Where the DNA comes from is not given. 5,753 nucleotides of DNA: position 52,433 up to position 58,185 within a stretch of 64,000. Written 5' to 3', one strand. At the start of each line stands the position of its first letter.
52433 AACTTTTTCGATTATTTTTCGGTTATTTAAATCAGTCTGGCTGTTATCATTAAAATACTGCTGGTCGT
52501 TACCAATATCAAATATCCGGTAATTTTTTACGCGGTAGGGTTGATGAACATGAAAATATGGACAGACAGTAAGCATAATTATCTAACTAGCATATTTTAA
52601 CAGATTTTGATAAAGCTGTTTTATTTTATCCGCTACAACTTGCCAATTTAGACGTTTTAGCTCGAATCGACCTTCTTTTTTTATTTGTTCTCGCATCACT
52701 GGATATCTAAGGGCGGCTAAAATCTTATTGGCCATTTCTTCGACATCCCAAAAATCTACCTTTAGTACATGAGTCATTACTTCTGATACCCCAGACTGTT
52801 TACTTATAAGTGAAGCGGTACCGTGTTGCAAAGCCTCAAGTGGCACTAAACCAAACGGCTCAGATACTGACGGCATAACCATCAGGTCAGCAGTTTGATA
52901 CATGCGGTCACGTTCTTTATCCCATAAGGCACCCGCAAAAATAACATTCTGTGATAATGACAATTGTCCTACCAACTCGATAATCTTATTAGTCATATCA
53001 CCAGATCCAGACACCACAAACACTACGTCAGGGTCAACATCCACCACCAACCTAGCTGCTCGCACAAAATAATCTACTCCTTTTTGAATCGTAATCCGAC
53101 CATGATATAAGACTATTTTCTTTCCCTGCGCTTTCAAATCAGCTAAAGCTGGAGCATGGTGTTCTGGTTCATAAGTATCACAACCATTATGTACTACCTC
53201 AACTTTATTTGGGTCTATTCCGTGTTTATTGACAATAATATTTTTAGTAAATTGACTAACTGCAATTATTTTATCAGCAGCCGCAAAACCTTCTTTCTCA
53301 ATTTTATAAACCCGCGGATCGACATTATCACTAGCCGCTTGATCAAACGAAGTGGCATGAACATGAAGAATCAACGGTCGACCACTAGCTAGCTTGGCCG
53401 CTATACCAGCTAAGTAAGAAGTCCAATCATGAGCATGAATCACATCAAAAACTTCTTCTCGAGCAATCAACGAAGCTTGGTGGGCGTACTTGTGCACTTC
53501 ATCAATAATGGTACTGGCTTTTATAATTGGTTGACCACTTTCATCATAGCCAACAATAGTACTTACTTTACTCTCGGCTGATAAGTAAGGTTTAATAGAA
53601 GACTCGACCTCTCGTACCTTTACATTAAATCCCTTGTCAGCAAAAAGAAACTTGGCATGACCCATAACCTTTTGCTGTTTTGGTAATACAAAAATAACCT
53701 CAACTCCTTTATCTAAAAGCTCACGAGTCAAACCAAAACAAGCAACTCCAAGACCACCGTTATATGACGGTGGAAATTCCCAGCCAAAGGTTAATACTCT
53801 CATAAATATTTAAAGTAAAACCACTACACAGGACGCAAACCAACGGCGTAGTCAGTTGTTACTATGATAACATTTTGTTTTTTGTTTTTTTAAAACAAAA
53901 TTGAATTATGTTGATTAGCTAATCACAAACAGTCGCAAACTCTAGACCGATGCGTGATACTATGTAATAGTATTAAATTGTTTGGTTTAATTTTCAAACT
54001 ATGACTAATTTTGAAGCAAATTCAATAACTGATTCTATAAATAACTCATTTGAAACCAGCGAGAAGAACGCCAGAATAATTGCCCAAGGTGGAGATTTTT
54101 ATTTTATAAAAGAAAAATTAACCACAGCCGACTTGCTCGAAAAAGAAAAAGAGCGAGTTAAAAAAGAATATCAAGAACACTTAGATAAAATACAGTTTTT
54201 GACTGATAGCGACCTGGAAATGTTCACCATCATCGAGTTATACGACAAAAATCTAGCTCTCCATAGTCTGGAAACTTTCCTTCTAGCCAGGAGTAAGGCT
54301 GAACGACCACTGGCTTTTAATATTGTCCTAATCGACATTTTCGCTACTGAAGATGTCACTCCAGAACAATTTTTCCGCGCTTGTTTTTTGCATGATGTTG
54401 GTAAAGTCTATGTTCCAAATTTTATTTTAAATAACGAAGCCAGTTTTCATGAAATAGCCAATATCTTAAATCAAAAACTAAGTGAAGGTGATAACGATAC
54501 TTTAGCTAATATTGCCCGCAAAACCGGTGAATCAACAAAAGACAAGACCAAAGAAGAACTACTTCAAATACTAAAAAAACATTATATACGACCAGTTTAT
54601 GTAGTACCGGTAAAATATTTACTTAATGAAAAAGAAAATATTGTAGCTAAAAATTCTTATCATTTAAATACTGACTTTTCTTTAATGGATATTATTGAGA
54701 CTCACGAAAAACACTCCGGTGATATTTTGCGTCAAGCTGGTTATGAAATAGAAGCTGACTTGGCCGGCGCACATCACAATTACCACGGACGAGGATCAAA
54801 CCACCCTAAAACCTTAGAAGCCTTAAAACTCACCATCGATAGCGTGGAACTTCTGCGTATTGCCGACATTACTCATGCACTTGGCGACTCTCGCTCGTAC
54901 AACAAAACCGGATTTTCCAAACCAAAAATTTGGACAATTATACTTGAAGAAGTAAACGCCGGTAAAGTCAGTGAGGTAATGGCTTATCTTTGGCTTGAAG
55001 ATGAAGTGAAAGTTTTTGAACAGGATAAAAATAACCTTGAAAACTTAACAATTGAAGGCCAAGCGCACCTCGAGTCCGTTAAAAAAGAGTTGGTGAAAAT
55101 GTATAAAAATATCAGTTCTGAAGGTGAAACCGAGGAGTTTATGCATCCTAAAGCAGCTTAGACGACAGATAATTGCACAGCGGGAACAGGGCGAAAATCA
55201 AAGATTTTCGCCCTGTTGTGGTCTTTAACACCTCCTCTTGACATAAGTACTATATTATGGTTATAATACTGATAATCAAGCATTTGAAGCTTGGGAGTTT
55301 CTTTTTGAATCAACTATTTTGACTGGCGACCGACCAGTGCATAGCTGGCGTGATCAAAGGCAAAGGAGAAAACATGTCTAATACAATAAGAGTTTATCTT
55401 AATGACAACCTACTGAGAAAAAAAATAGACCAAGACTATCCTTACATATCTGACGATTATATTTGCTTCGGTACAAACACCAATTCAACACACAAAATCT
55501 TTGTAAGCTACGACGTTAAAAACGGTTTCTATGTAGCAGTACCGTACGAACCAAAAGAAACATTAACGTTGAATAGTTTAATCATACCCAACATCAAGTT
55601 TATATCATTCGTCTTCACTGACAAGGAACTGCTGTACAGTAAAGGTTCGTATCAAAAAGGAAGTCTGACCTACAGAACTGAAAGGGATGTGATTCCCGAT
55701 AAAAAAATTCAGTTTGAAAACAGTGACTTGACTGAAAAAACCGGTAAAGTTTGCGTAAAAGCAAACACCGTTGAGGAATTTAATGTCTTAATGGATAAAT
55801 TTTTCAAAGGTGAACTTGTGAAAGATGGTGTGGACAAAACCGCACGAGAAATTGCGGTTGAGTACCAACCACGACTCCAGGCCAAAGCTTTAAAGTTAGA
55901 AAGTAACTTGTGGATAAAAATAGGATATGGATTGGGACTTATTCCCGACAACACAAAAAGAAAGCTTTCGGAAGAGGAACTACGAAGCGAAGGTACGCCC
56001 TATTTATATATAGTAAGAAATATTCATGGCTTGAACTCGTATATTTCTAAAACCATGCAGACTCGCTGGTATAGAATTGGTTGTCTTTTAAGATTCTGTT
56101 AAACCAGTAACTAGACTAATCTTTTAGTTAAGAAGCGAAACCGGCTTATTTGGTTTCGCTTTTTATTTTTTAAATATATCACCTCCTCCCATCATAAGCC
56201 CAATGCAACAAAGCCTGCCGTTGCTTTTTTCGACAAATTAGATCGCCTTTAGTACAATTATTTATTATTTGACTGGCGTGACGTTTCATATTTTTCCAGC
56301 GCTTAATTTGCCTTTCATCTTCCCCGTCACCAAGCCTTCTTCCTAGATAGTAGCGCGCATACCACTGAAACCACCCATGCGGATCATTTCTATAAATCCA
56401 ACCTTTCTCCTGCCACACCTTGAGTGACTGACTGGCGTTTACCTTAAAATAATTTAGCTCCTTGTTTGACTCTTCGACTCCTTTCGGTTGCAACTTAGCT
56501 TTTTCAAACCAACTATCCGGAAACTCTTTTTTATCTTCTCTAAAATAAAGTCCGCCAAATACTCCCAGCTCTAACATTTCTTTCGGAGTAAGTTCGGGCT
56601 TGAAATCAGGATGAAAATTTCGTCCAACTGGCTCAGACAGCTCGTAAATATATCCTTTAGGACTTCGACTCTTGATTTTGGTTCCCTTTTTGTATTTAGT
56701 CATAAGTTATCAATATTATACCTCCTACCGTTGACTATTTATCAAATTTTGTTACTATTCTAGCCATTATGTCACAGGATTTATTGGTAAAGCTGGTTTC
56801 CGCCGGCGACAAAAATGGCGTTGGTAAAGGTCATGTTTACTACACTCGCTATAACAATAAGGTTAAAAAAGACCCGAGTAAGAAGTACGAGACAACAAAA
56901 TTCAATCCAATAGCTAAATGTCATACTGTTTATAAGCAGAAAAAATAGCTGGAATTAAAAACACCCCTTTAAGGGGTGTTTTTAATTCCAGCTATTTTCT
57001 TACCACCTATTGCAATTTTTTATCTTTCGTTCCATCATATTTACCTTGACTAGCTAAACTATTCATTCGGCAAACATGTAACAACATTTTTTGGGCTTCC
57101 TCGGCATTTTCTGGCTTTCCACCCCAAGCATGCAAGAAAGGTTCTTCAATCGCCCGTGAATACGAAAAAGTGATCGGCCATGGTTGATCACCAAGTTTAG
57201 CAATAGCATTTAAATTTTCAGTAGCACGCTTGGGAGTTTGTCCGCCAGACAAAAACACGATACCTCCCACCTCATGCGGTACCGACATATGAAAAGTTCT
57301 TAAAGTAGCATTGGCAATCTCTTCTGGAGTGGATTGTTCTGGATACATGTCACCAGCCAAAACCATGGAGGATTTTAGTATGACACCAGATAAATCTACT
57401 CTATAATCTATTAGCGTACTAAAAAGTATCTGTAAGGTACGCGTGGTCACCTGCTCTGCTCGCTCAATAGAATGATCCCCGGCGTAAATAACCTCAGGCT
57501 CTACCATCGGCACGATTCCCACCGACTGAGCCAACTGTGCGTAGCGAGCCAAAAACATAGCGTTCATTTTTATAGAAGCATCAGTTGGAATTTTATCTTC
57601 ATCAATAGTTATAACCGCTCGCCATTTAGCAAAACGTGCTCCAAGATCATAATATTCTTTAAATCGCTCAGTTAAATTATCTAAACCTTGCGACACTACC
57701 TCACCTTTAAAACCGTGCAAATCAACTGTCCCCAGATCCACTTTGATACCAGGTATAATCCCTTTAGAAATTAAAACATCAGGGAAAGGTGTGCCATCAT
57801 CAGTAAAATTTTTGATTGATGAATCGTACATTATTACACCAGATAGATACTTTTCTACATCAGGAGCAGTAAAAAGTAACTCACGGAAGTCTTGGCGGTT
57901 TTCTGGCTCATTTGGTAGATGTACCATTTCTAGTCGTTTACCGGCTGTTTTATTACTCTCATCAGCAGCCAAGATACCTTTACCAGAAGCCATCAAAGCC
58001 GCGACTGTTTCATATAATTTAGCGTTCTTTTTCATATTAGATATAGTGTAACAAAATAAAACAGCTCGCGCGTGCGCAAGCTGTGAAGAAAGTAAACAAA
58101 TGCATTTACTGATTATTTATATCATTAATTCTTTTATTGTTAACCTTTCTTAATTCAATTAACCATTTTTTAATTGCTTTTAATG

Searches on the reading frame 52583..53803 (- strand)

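Call 47: search_protein_families(library=pfam, proteins=[window:52583-53803:-], max_evalue=0.001)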
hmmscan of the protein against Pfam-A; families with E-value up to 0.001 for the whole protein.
window:52583-53803:- (406 aa): 8 families
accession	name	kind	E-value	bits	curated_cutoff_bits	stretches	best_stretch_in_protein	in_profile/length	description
PF00534.26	Glycos_transf_1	-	2.1e-31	109.2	26.4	1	224-379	11-170/172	Glycosyl transferases group 1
PF13439.12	Glyco_transf_4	-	1.1e-24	87.8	28.5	1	16-210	2-168/170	Glycosyltransferase Family 4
PF13692.12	Glyco_trans_1_4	-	3.4e-24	86.1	27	1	229-365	2-140/142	Glycosyl transferases group 1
PF13579.12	Glyco_trans_4_4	-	4.2e-18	66.6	29.7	1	16-207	1-158/158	Glycosyl transferase 4-like domain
PF20706.3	GT4-conflict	-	2.3e-17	63.5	26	1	144-350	111-327/385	Family 4 Glycosyltransferase in conflict systems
PF08323.17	Glyco_transf_5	-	3.1e-14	53.7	22.7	1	2-193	1-227/239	Starch synthase catalytic domain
PF13477.12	Glyco_trans_4_2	-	1.5e-06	28.8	23.4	1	109-183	65-139/139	Glycosyl transferase 4-like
PF00982.27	Glyco_transf_20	-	0.00012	21.3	32.5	0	273-376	340-448/473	Glycosyltransferase family 20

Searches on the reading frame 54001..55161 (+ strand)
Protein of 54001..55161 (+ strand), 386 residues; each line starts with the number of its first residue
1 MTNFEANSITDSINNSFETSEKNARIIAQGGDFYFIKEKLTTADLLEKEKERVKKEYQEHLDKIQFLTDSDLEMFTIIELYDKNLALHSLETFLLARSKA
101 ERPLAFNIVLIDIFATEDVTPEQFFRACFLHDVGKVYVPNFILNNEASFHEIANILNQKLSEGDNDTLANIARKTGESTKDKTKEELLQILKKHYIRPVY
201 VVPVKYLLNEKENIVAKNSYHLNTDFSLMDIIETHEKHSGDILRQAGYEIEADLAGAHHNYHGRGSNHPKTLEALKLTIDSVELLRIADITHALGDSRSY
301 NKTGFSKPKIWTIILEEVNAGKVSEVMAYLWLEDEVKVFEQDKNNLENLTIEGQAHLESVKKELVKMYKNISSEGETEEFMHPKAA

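Call 48: search_protein_families(library=pfam, proteins=[window:54001-55161:+], max_evalue=0.001)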
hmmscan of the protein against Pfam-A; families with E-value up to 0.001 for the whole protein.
window:54001-55161:+ (386 aa): 1 family
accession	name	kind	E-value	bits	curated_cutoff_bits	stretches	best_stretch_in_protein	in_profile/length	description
PF01966.28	HD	-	1.8e-08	35.1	22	1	88-194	4-85/116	HD domain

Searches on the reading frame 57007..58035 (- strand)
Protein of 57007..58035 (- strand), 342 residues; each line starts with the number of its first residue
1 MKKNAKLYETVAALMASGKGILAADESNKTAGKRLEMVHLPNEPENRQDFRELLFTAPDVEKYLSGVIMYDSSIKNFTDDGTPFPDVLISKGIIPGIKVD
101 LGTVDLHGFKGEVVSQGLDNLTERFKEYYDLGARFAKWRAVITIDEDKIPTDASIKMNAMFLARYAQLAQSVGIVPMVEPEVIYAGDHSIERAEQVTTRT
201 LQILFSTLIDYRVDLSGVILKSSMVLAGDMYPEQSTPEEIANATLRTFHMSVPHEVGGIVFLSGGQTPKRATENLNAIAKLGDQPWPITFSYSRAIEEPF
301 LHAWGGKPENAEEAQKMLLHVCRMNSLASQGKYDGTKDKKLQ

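Call 48: search_protein_families(library=pfam, proteins=[window:57007-58035:-], max_evalue=0.001)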
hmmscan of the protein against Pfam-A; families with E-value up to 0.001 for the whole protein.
window:57007-58035:- (342 aa): 1 family
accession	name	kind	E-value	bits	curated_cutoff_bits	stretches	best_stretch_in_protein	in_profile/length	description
PF00274.25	Glycolytic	-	3.1e-119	398.3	22.2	1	7-339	2-335/349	Fructose-bisphosphate aldolase class-I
